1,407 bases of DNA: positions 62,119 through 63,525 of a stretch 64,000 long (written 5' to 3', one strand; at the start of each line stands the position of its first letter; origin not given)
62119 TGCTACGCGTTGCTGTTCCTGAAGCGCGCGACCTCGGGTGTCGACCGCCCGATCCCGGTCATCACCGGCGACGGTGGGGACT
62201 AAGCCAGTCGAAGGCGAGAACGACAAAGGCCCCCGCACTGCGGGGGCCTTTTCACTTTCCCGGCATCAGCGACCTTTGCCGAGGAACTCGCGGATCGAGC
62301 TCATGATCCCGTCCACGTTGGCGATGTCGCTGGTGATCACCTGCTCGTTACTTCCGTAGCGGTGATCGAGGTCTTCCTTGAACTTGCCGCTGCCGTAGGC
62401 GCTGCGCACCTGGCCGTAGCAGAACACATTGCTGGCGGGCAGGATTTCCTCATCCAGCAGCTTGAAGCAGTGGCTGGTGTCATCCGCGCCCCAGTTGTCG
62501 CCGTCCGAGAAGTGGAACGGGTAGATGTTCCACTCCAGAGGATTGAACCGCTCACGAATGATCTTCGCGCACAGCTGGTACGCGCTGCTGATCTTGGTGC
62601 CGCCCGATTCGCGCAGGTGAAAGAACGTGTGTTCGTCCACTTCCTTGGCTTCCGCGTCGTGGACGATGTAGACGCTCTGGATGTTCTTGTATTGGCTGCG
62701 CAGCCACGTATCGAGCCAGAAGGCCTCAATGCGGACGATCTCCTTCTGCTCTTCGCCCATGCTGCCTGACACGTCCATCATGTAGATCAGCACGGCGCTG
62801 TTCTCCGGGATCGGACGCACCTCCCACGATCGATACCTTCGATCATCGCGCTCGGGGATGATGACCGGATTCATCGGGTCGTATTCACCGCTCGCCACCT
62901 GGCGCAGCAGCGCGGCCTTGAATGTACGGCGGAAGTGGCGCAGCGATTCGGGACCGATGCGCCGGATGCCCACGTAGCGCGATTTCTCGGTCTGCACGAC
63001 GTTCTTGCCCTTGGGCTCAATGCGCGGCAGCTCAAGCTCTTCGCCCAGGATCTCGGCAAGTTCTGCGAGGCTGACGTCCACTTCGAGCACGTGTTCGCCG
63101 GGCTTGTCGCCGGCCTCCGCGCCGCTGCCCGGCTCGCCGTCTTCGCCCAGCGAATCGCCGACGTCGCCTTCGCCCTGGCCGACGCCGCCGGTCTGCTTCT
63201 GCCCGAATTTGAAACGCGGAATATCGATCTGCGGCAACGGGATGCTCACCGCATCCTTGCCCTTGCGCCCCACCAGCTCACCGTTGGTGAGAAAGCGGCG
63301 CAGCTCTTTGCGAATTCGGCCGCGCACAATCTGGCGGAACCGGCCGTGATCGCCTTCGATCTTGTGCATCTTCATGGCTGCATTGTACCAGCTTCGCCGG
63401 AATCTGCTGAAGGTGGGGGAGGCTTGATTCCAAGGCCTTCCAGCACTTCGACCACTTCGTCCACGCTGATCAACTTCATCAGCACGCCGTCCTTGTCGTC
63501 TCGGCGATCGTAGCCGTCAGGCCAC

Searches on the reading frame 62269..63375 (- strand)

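Call 66: search_protein_families(library=pfam, proteins=[window:62269-63375:-], max_evalue=0.00001)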
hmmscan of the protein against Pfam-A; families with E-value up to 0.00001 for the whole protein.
window:62269-63375:- (369 aa): 1 family
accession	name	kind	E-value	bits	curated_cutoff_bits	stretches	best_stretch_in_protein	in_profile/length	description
PF04285.18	DUF444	-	2.4e-87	294.1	27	2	177-367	227-417/418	Protein of unknown function (DUF444)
